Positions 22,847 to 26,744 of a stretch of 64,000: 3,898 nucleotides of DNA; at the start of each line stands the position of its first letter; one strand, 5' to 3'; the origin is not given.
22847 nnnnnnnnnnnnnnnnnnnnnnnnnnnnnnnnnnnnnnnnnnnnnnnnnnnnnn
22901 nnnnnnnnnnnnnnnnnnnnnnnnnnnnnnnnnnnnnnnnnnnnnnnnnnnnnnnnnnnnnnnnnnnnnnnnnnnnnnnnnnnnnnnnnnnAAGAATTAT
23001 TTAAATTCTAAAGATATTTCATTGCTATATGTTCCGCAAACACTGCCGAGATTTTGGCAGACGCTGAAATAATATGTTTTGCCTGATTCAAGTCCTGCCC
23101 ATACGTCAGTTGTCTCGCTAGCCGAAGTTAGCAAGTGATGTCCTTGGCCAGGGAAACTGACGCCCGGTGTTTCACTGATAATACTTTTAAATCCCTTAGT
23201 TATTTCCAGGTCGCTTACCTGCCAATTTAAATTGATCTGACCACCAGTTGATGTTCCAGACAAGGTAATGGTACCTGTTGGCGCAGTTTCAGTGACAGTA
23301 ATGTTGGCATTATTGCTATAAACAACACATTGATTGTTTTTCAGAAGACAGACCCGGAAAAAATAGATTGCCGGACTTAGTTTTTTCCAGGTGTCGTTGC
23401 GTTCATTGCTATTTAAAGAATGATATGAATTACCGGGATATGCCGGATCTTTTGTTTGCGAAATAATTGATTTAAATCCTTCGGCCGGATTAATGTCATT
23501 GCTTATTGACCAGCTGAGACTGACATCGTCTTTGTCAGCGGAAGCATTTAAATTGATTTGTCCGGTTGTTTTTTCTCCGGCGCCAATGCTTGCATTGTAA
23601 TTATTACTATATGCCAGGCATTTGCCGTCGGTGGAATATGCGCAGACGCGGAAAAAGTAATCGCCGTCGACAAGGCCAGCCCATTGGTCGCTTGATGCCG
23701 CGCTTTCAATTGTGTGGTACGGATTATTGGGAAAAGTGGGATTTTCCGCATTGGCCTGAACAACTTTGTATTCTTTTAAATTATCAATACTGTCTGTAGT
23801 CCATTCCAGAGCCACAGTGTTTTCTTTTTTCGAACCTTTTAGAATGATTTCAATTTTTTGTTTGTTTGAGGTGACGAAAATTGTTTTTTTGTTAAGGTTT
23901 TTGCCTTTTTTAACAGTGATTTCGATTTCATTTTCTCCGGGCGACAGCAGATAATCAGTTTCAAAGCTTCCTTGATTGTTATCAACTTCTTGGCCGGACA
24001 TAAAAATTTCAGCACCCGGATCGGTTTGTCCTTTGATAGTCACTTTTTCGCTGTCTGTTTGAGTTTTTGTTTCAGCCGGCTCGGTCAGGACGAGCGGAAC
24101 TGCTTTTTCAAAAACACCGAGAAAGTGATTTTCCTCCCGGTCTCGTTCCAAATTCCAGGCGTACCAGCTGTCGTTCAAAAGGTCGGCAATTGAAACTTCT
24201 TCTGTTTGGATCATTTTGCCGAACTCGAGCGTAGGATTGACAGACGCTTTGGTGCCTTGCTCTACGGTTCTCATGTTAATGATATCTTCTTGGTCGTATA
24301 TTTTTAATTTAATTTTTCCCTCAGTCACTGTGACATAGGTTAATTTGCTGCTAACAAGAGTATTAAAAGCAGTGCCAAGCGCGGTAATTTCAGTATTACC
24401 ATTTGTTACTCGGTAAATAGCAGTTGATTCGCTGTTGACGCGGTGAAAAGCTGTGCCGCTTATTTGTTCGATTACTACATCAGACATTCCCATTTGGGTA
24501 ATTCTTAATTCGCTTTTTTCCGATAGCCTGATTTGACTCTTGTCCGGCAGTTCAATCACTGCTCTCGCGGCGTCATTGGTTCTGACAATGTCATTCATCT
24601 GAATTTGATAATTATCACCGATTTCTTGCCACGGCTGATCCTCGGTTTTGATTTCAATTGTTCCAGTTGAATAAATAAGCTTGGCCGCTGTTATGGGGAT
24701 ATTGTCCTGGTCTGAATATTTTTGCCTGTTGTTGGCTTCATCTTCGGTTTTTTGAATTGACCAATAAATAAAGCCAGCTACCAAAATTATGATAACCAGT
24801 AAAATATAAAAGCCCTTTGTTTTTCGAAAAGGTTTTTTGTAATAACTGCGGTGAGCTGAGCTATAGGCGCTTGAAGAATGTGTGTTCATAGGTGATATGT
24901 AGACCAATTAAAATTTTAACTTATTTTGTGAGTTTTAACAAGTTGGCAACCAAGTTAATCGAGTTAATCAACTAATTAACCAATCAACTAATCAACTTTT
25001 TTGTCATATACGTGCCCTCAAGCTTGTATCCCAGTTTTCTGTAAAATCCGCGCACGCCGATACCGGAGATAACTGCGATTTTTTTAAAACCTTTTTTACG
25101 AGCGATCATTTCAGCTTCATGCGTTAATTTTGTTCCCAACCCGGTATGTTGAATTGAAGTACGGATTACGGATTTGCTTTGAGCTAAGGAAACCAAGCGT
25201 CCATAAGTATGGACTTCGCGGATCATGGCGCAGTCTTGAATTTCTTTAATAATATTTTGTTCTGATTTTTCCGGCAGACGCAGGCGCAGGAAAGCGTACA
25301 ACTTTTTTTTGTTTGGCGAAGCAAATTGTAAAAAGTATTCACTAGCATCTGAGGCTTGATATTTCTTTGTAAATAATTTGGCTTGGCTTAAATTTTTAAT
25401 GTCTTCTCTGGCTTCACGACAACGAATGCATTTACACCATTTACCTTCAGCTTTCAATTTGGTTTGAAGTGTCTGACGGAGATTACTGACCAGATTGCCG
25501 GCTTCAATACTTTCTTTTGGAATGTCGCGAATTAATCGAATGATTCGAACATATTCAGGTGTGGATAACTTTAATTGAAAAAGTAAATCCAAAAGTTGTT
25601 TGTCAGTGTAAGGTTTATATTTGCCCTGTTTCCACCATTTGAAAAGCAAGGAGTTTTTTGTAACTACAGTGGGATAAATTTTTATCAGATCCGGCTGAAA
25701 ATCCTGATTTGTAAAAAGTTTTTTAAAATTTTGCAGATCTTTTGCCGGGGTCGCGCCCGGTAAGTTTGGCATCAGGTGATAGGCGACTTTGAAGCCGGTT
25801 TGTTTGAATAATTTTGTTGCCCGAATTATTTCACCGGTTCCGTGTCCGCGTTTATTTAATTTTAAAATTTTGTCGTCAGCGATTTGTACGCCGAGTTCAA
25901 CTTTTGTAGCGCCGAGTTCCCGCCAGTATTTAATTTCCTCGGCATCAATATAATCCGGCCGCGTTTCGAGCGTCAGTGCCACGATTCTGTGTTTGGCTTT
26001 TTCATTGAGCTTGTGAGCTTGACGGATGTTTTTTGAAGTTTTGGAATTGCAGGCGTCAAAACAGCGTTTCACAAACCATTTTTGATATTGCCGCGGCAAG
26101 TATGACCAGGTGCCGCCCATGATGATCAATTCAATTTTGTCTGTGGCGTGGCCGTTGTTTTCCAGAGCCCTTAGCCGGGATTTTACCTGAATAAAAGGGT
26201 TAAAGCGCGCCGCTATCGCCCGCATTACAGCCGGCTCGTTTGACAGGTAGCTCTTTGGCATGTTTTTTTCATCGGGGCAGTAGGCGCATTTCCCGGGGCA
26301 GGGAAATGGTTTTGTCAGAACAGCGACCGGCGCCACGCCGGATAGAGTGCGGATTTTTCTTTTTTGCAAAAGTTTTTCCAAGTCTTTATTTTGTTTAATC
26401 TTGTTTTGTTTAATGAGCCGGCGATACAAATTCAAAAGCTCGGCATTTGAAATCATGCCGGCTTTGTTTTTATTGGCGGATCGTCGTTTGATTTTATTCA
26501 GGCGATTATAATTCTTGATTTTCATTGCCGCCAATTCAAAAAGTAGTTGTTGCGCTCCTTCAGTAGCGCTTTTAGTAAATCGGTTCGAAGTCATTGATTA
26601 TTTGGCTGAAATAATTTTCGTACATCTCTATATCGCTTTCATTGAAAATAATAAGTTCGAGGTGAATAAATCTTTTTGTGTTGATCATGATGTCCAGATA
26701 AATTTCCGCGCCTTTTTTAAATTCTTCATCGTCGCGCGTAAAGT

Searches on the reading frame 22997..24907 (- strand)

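Call 68: search_protein_families(library=pfam, proteins=[window:22997-24907:-], max_evalue=0.000001)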
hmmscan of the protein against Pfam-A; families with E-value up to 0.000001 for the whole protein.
window:22997-24907:- (636 aa): 2 families
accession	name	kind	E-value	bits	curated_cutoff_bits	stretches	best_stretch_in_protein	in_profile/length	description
PF04773.18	FecR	-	2.8e-11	44.1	24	1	107-200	2-97/97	FecR protein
PF09136.16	Glucodextran_B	-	5.5e-08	33.1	27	1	272-346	3-80/83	Glucodextranase, domain B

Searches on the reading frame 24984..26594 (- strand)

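Call 68: search_protein_families(library=pfam, proteins=[window:24984-26594:-], max_evalue=0.000001)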
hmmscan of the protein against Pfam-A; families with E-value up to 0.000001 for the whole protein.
window:24984-26594:- (536 aa): 2 families
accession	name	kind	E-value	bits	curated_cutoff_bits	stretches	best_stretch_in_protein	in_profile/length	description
PF16199.10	Radical_SAM_C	-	3.9e-20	72.2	31.9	1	301-381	1-84/85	Radical_SAM C-terminal domain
PF04055.27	Radical_SAM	-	6.2e-15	56.2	29.5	1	99-283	7-156/166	Radical SAM superfamily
